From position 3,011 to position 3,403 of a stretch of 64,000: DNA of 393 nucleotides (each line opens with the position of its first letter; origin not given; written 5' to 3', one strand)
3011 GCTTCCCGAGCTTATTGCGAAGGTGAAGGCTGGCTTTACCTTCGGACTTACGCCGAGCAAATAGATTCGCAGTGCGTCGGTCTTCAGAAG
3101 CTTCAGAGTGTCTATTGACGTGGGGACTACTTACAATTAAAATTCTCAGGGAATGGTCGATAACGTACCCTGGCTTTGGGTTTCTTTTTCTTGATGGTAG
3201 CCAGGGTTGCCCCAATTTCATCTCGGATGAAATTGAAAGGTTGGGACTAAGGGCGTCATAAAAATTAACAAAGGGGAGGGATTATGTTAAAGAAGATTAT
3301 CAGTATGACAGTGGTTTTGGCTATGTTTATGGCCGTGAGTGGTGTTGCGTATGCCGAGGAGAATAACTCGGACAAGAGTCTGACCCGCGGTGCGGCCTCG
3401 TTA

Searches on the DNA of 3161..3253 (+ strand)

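Call 30: search_rna_families(sources=[L080, L010, L029, L038, L014, L108, L024, L036, L009, L065, L030, L116, L019, L081, L106, L069, L004, L079], threshold=gathering)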
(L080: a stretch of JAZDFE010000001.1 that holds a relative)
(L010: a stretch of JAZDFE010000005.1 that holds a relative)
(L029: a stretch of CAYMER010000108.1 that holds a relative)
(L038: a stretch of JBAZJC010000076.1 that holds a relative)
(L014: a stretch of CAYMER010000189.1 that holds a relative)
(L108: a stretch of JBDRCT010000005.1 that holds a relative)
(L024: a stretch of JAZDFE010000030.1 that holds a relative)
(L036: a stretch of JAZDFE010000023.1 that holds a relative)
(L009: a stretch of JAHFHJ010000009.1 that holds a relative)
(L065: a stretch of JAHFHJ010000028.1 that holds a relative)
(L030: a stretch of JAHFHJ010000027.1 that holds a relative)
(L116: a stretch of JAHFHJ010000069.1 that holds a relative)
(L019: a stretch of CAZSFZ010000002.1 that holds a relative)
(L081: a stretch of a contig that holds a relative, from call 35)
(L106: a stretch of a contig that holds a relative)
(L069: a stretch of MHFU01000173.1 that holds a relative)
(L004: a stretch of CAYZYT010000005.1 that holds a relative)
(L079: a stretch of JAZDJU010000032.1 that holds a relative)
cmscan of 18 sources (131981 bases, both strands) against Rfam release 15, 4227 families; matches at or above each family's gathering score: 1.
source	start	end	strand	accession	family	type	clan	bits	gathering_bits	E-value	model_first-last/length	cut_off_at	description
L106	2792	2865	+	RF00005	tRNA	Gene; tRNA;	CL00001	64.5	29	2.1e-11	1-71/71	no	tRNA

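Call 32: build_rna_model(alignment_id=A1, structure=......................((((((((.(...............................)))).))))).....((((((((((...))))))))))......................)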
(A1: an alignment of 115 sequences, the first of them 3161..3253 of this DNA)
Model R1 built from alignment A1 (115 sequences, 123 columns); structure: as given.
model positions 94; base pairs 19; branch points 1; effective number of sequences 2.49; information 0.607 bits per position. Calibrated on 0.2 Mb of random sequence (short: E-values are rough).
structure used (alignment columns):
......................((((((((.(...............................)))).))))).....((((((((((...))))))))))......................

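Call 33: search_with_rna_model(model_id=R1, source=window, filters=off, max_evalue=10, show_alignments=8)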
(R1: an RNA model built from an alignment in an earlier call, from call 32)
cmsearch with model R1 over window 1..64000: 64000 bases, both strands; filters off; matches with E-value up to 10: 19.
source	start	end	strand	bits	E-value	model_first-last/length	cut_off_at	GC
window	35013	35105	+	94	2.7e-21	1-94/94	no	0.37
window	3161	3252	+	84.1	7.5e-19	1-94/94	no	0.46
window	7784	7884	+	47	1.4e-09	1-94/94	no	0.41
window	56570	56639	+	46.4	2e-09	1-94/94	no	0.31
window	35064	35086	-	22.4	0.0018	53-75/94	no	0.26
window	55533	55631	+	21.6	0.0029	1-94/94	no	0.42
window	29129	29224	+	21.1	0.004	1-94/94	no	0.39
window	22282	22379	+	19.9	0.0078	1-94/94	no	0.4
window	3213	3235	-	16.7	0.048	53-75/94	no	0.35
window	56599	56619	-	11.2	1.2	54-74/94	no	0.19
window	2852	2920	-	10.1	2.2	1-94/94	no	0.55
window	6880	6954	+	10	2.3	1-94/94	no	0.4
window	12409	12488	-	8.8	4.5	1-94/94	no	0.35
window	6825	6930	-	8.8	4.7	1-94/94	no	0.43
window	33835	33948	+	8.2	6.4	1-94/94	no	0.52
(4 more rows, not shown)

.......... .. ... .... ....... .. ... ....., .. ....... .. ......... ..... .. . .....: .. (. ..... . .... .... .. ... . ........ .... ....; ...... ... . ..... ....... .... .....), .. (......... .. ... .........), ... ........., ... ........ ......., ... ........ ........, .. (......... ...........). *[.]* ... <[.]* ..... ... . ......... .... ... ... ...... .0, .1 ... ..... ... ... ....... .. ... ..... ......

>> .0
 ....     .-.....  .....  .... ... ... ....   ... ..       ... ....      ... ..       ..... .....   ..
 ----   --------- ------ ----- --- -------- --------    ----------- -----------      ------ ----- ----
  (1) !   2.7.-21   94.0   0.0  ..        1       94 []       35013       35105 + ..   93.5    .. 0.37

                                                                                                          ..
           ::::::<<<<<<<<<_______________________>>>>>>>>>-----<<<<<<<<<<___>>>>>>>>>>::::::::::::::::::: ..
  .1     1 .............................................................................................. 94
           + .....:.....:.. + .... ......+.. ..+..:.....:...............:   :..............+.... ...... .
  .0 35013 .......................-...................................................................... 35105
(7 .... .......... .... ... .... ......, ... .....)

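Call 35: search_with_rna_model(model_id=R1, sources=[L001, L002, L003, L004, L005, L006, L007, L008, L009, L010, L011, L012, L013, L014, L015, L016, L017, L018, L019, L020, L021, L022, L023, L024, L025, L026, L027, L028, L029, L030, L031, L032, L033, L034, L035, L036, L037, L038, L039, L040, L041, L042, L043, L044, L045, L046, L047, L048, L049, L050, L051, L052, L053, L054, L055, L056, L057, L058, L059, L060, L061, L062, L063, L064, L065, L066, L067, L068, L069, L070, L071, L072, L073, L074, L075, L076, L077, L078, L079, L080, L081, L082, L083, L084, L085, L086, L087, L088, L089, L090, L091, L092, L093, L094, L095, L096, L097, L098, L099, L100], max_evalue=0.001)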
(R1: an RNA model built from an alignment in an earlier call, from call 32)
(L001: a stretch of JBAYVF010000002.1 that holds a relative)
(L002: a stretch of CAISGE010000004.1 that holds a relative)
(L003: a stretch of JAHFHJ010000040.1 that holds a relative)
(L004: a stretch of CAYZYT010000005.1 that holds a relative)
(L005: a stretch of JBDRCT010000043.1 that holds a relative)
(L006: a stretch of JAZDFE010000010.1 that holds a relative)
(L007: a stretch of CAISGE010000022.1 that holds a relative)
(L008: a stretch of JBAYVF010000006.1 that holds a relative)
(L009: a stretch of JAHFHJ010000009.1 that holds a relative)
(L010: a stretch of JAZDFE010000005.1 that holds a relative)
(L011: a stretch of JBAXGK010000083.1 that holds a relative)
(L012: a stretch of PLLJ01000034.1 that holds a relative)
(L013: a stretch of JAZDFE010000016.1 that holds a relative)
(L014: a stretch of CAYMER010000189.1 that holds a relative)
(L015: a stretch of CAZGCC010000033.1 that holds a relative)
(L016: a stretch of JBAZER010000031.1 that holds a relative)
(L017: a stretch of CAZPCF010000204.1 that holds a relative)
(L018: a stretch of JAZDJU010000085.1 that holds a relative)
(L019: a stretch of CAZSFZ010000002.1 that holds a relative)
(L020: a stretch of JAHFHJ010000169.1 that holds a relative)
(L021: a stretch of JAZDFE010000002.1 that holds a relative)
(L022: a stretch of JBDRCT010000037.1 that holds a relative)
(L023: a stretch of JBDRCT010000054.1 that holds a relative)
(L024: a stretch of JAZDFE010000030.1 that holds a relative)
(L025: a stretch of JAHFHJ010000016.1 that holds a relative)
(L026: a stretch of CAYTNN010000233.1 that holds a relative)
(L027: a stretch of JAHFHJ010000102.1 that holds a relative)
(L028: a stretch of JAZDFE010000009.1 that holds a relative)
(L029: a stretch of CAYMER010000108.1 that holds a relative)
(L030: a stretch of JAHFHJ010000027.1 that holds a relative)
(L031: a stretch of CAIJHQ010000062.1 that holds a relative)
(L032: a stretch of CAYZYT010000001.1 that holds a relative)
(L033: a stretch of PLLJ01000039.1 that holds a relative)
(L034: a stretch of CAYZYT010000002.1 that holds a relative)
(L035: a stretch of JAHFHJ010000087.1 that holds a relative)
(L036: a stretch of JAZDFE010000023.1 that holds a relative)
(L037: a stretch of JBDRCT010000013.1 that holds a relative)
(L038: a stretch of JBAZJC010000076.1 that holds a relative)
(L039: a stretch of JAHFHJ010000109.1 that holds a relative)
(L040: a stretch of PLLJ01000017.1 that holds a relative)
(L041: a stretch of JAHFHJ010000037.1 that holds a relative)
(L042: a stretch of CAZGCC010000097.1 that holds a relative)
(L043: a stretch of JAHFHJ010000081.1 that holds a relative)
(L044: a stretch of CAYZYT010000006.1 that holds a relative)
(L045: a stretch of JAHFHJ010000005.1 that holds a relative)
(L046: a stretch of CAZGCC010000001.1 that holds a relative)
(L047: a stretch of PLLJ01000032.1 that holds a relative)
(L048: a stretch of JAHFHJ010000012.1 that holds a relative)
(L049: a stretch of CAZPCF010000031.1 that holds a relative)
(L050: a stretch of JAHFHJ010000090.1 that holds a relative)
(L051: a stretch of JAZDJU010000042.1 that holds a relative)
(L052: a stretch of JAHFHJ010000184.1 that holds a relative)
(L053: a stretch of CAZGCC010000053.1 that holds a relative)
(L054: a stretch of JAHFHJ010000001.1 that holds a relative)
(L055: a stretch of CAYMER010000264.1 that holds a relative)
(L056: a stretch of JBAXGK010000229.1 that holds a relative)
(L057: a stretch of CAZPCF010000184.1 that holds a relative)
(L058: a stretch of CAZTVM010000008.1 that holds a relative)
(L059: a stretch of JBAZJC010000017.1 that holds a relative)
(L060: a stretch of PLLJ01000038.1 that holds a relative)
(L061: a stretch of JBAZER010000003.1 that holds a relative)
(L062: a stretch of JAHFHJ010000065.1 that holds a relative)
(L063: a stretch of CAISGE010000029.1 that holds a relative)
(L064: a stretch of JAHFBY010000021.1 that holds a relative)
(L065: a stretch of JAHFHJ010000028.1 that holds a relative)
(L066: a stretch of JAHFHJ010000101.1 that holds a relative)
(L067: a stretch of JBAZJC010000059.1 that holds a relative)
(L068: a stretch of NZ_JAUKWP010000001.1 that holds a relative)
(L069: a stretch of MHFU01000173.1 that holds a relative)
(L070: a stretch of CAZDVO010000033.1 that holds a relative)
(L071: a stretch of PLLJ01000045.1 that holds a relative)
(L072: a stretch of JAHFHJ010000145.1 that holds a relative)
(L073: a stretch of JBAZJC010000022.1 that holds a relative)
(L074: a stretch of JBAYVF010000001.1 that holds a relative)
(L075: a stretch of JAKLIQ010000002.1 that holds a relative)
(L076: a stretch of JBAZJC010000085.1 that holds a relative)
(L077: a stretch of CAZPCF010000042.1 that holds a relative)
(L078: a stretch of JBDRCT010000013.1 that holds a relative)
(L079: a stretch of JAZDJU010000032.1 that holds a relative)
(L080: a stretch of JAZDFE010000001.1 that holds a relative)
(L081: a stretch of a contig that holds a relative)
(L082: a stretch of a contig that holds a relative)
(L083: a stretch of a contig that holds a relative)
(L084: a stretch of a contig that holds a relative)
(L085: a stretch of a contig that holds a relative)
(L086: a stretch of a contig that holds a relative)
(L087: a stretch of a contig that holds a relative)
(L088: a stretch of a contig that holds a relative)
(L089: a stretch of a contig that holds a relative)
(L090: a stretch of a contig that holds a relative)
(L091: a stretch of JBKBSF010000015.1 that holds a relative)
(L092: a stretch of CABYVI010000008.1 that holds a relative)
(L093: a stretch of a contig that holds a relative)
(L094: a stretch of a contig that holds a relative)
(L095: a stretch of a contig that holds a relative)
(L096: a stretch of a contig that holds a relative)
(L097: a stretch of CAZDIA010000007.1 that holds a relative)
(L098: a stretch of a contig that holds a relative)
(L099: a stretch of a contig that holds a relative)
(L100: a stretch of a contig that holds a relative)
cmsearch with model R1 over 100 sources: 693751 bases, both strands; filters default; matches with E-value up to 0.001: 137.
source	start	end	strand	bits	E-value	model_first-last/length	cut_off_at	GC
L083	288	381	+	106.9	1.8e-23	1-94/94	no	0.39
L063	248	341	-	106.2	2.6e-23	1-94/94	no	0.36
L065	179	272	+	105.7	3.5e-23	1-94/94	no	0.39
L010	6441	6534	+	104.9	5.4e-23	1-94/94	no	0.4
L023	6263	6356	+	104.7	6.2e-23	1-94/94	no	0.41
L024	63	156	-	104.5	6.9e-23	1-94/94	no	0.4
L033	7589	7682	-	104.4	7.4e-23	1-94/94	no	0.39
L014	2708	2800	+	104.3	7.5e-23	1-94/94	no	0.39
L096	602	694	-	103.7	1.1e-22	1-94/94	no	0.42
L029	3167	3259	-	103.4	1.3e-22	1-94/94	no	0.4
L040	4780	4873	-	103.3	1.3e-22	1-94/94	no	0.35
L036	5433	5525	+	102.7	2e-22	1-94/94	no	0.4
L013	1558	1651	+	102.3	2.5e-22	1-94/94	no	0.36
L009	266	359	+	102.2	2.5e-22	1-94/94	no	0.38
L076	3895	3988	+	102.1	2.8e-22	1-94/94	no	0.38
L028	1549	1641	-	102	2.9e-22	1-94/94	no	0.42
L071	6560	6653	+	101.9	3.1e-22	1-94/94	no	0.39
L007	1817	1910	+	101.8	3.2e-22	1-94/94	no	0.33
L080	97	189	+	101.5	3.8e-22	1-94/94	no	0.42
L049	5336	5428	-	101.4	4e-22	1-94/94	no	0.39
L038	4560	4652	+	101.3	4.4e-22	1-94/94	no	0.4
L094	203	296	+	101.2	4.5e-22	1-94/94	no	0.41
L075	6316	6409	-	101.1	4.7e-22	1-94/94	no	0.37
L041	85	178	-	101.1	4.9e-22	1-94/94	no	0.4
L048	7655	7748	-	100.9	5.6e-22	1-94/94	no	0.39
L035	2817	2910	+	100.9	5.6e-22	1-94/94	no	0.39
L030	26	119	+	100.8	5.8e-22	1-94/94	no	0.4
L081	4110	4203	-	100.6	6.5e-22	1-94/94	no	0.36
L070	7440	7533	-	100.3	7.7e-22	1-94/94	no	0.36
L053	2349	2442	+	100.2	8.1e-22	1-94/94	no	0.38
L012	4143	4237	-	99.9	9.4e-22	1-94/94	no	0.35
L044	6553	6645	+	99.2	1.4e-21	1-94/94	no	0.41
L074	7376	7469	-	99.1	1.5e-21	1-94/94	no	0.44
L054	1068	1162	+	99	1.6e-21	1-94/94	no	0.4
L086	207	300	-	98.6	2e-21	1-94/94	no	0.4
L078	7063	7156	+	98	2.8e-21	1-94/94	no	0.41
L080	1467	1560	-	97.7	3.4e-21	1-94/94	no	0.39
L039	3729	3822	-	97.6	3.6e-21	1-94/94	no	0.37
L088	634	727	+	97.2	4.6e-21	1-94/94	no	0.36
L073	602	695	+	97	5.2e-21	1-94/94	no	0.37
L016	2825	2919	+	96.9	5.4e-21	1-94/94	no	0.36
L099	1869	1962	+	96.9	5.4e-21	1-94/94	no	0.4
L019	2363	2456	-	96.7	5.9e-21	1-94/94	no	0.4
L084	807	900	+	96.7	5.9e-21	1-94/94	no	0.37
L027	95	189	-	96.5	6.8e-21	1-94/94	no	0.39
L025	2146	2240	+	96.2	7.9e-21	1-94/94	no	0.38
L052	25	118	-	96.1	8.4e-21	1-94/94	no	0.4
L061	3403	3496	+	96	8.8e-21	1-94/94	no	0.39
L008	1438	1529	+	96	9.1e-21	1-94/94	no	0.35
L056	2577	2669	-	95.9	9.8e-21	1-94/94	no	0.39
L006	2133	2225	-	95.7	1.1e-20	1-94/94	no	0.33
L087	7157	7251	+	95.6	1.1e-20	1-94/94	no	0.39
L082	5711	5805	-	95.4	1.2e-20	1-94/94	no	0.38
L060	2090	2182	-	95.3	1.4e-20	1-94/94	no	0.35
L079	5787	5880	+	95.1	1.5e-20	1-94/94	no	0.41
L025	7428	7521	+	94.9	1.7e-20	1-94/94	no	0.38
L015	6222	6313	+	94.8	1.8e-20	1-94/94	no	0.39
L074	4375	4467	-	94.8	1.8e-20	1-94/94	no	0.38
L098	5254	5347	+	94.5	2.1e-20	1-94/94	no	0.38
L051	7521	7613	+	94.5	2.2e-20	1-94/94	no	0.4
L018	6431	6523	-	94.2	2.6e-20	1-94/94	no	0.42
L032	3212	3302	-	93.9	3e-20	1-94/94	no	0.37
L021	416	509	+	93.8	3.2e-20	1-94/94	no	0.38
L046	3448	3542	-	93.7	3.4e-20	1-94/94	no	0.34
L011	4747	4839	+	93.7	3.4e-20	1-94/94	no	0.41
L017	722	815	-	93.6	3.6e-20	1-94/94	no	0.35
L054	2421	2514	+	93.4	4e-20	1-94/94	no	0.45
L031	3119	3213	+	93.4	4e-20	1-94/94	no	0.35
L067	4589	4682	-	93.3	4.3e-20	1-94/94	no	0.36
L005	3852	3945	-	92.9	5.3e-20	1-94/94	no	0.41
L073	5430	5523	-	92.9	5.4e-20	1-94/94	no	0.39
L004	620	712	-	92.8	5.7e-20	1-94/94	no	0.37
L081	3901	3993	-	92.8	5.8e-20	1-94/94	no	0.39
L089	3938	4032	-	92.7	6e-20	1-94/94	no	0.36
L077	2905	2998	+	92.6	6.5e-20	1-94/94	no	0.41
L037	5519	5612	-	92.5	6.8e-20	1-94/94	no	0.41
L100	2024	2116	-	92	9.1e-20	1-94/94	no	0.39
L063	783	875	-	91.7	1.1e-19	1-94/94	no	0.37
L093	3229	3322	-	91.5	1.2e-19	1-94/94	no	0.37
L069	7812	7901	-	91.1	1.5e-19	1-94/94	no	0.38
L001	7650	7743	-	90.7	1.9e-19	1-94/94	no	0.4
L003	4563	4652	+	88.7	6e-19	1-94/94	no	0.41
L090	3007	3100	+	88.3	7.3e-19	1-94/94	no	0.4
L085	4941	5035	+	88.2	7.9e-19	1-94/94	no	0.34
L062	173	257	+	88.1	8.3e-19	7-91/94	no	0.36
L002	7463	7555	-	88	9.2e-19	1-94/94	no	0.37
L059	5146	5238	+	87.8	1e-18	1-94/94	no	0.38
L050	2529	2614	+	87.5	1.2e-18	7-92/94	no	0.37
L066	4815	4900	-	87.5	1.2e-18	7-92/94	no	0.37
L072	1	90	-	87.3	1.3e-18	1-91/94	3'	0.38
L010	6325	6418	+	86.9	1.7e-18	1-94/94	no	0.44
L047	7914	8000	-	86.7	1.9e-18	8-94/94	5'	0.32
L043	4326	4415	+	85.9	3e-18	1-94/94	no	0.36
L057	325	417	+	85.6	3.5e-18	1-94/94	no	0.43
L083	518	602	+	84.5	6.6e-18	7-92/94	no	0.36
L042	998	1090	+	84.2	7.8e-18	1-94/94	no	0.43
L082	1705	1798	-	81.4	4e-17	1-94/94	no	0.38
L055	1319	1413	+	80.6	6.3e-17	1-94/94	no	0.38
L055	3421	3514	+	79.6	1.1e-16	1-94/94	no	0.44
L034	1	81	-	78.5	2.1e-16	1-81/94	3'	0.37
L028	863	956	+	78.2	2.5e-16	1-94/94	no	0.46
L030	3362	3454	+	77.9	2.9e-16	1-94/94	no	0.53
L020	1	74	+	75.5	1.1e-15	21-94/94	5'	0.38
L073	409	502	-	75.5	1.2e-15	1-94/94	no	0.47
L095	4246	4339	-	73.2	4.4e-15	1-94/94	no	0.53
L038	4430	4523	+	72.6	6.3e-15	1-94/94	no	0.45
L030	7189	7283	-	71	1.6e-14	1-94/94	no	0.48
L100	4101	4192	-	70.8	1.7e-14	1-94/94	no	0.49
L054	7144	7237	+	70.5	2e-14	1-94/94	no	0.45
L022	5303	5393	+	69.9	2.9e-14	1-94/94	no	0.34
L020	156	243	+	68.8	5.4e-14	7-94/94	no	0.49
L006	2941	3032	+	68.3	7.3e-14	1-94/94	no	0.41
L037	6335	6429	+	67.5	1.2e-13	1-94/94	no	0.49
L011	3219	3312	-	66.6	2e-13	1-94/94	no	0.55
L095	4005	4093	-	64.5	6.3e-13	1-94/94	no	0.44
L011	82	164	+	62.9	1.6e-12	7-89/94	no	0.47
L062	258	343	+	62.7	1.9e-12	7-92/94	no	0.48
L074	1990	2080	+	59.4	1.2e-11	1-94/94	no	0.41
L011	7594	7683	+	58.2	2.4e-11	1-94/94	no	0.49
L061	857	947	+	58.1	2.5e-11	1-94/94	no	0.45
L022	868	958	+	58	2.7e-11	1-94/94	no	0.52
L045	4710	4764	+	55.1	1.4e-10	1-94/94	no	0.38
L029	3296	3371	-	54.8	1.7e-10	19-94/94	5'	0.42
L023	4005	4097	+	52.1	8e-10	1-94/94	no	0.56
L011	1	80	+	50.8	1.7e-09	7-89/94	no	0.43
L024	193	285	-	43.7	1e-07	1-94/94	no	0.41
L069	4035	4133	-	43.1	1.4e-07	1-94/94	no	0.44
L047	2976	3071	-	42.3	2.2e-07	1-94/94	no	0.55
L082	6231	6325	+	40.4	6.7e-07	1-94/94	no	0.44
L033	299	391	-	39.4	1.2e-06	1-94/94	no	0.4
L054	3003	3084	-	38.7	1.7e-06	1-94/94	no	0.44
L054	507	597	-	36.5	6.1e-06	1-94/94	no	0.63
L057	1688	1780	-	35.8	9.3e-06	1-94/94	no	0.54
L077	4370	4457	-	31.8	9.3e-05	1-94/94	no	0.33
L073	5387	5480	+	29.9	0.00027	1-94/94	no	0.41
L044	2288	2376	+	29.3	0.0004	1-94/94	no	0.38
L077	4458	4542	-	28.6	0.00059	1-94/94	no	0.4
